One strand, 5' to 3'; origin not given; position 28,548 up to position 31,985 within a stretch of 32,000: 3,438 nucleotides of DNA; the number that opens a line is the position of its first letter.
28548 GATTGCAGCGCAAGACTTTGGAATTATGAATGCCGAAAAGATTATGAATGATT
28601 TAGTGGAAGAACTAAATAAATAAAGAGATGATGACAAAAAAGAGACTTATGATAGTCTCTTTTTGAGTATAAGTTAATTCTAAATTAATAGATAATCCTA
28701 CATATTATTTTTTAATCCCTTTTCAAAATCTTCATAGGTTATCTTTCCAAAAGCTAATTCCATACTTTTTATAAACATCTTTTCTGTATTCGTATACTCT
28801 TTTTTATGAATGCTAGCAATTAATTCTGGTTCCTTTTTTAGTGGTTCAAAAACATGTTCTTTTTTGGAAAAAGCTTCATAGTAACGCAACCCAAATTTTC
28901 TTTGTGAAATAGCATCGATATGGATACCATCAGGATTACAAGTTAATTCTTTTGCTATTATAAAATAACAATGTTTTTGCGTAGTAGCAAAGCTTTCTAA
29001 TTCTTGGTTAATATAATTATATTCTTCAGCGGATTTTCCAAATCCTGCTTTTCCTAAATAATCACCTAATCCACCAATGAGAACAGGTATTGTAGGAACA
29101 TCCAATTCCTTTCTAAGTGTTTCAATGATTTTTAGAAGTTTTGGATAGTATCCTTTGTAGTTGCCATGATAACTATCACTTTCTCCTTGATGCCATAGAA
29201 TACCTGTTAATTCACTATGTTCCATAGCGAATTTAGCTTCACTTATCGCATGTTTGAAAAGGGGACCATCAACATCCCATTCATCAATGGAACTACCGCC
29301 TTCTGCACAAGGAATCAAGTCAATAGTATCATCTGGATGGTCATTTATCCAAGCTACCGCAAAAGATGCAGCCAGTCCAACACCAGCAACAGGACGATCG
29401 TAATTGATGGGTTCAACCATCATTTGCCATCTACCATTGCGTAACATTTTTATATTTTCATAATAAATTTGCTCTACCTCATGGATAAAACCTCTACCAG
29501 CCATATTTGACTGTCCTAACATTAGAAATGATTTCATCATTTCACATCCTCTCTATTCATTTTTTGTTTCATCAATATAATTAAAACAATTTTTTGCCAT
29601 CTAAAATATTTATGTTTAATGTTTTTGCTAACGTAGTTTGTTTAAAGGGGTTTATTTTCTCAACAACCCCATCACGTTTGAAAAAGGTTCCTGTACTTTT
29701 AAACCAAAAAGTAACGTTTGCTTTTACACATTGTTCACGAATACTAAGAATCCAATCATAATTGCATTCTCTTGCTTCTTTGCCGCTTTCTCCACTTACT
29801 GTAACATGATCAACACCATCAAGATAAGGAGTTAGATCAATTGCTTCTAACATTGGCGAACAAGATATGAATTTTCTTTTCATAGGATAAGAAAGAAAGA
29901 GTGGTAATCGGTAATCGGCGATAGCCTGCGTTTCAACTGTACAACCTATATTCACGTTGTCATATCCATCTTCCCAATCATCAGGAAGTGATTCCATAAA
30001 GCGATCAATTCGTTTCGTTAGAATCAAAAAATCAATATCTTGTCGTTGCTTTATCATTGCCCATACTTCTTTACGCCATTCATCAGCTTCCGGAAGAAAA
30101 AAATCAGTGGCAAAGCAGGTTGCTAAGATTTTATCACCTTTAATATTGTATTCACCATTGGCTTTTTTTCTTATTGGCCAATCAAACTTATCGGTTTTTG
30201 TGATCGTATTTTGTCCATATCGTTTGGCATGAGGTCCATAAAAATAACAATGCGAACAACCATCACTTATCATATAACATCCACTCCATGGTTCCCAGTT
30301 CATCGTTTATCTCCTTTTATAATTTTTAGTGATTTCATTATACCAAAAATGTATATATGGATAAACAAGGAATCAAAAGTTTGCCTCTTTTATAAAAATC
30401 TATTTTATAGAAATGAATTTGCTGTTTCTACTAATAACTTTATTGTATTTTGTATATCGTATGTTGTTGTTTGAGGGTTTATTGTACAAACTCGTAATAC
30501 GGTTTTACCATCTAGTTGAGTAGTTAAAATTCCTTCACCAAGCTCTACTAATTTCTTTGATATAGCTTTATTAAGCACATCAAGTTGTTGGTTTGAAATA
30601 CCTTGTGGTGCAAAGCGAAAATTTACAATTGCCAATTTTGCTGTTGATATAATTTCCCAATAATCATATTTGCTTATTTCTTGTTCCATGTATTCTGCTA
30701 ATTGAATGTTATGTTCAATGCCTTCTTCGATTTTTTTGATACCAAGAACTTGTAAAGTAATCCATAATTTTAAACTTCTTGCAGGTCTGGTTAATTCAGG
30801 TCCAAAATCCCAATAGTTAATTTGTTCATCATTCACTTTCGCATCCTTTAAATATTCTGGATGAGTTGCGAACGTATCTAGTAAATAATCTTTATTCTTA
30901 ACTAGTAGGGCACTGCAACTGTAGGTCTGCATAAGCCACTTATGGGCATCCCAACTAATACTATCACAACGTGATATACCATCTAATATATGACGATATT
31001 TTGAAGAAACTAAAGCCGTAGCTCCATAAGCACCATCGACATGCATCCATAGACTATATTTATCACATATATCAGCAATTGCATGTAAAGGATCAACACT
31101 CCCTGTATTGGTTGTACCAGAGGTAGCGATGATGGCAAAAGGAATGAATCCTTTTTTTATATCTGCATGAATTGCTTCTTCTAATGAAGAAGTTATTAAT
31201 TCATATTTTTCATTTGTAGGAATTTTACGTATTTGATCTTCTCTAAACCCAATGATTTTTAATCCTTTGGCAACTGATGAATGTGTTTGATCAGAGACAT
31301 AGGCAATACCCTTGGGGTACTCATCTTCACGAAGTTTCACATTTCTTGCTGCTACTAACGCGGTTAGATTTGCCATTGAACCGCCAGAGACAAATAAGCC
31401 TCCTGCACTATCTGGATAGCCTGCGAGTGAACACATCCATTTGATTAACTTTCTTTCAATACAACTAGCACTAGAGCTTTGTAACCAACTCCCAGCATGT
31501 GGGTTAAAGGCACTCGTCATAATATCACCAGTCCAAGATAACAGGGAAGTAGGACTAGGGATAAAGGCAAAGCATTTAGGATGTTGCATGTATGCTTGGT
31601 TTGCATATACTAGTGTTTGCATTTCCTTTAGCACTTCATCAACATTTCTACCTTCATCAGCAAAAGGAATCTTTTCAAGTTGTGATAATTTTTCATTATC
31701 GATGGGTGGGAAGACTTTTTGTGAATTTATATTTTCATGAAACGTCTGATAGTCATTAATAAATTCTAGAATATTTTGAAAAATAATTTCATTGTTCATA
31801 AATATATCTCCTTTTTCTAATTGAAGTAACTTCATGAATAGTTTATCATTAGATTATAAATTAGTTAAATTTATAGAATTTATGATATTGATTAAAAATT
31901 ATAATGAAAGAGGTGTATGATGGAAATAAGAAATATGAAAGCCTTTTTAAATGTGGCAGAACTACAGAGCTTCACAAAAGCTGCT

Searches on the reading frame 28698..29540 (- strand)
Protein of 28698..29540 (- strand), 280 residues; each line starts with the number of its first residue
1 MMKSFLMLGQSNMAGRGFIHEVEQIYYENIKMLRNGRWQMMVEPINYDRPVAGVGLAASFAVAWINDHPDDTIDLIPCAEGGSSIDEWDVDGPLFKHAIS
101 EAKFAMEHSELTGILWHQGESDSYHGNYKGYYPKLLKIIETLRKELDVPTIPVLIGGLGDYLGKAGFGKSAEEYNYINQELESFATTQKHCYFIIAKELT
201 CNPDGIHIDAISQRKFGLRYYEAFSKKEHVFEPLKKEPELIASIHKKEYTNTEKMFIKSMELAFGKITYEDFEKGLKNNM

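Call 74: search_protein_families(library=pfam, proteins=[window:28698-29540:-], max_evalue=0.00001)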
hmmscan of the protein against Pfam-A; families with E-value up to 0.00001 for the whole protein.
window:28698-29540:- (280 aa): 1 family
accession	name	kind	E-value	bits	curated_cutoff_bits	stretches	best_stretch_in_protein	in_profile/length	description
PF03629.24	SASA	-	1.3e-47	162.8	24.8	1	3-225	3-225/226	Carbohydrate esterase, sialic acid-specific acetylesterase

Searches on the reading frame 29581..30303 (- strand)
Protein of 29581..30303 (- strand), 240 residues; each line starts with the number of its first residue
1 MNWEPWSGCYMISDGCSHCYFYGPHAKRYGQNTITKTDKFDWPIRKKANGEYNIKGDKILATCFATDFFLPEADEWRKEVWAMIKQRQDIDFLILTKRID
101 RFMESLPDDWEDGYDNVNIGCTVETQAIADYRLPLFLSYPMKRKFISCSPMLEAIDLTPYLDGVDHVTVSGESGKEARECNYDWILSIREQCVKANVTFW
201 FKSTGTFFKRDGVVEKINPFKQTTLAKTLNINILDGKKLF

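Call 77: search_protein_families(library=pfam, proteins=[window:29581-30303:-], max_evalue=0.001)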
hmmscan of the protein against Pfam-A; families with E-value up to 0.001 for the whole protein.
window:29581-30303:- (240 aa): 1 family
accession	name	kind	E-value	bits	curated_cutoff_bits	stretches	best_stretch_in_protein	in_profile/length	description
PF07505.17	DUF5131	-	1.6e-45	155.9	28.9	1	2-223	10-223/243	Protein of unknown function (DUF5131)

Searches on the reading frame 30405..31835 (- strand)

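Call 74: search_protein_families(library=pfam, proteins=[window:30405-31835:-], max_evalue=0.00001)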
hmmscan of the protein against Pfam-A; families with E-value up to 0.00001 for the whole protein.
window:30405-31835:- (476 aa): 5 families
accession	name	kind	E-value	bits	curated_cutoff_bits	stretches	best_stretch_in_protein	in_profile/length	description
PF00282.25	Pyridoxal_deC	-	5.3e-76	256.2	27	1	53-408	7-374/375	Pyridoxal-dependent decarboxylase conserved domain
PF05889.19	SepSecS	-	4.5e-07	29.3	21.1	1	169-286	96-207/389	O-phosphoseryl-tRNA(Sec) selenium transferase, SepSecS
PF01212.27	Beta_elim_lyase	-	1.4e-06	28.3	27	1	144-317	48-215/288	Beta-eliminating lyase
PF00155.27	Aminotran_1_2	-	3.2e-06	27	19.7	1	143-291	64-209/361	Aminotransferase class I and II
PF00266.25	Aminotran_5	-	9.5e-06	25.3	21.5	0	147-408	65-316/371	Aminotransferase class-V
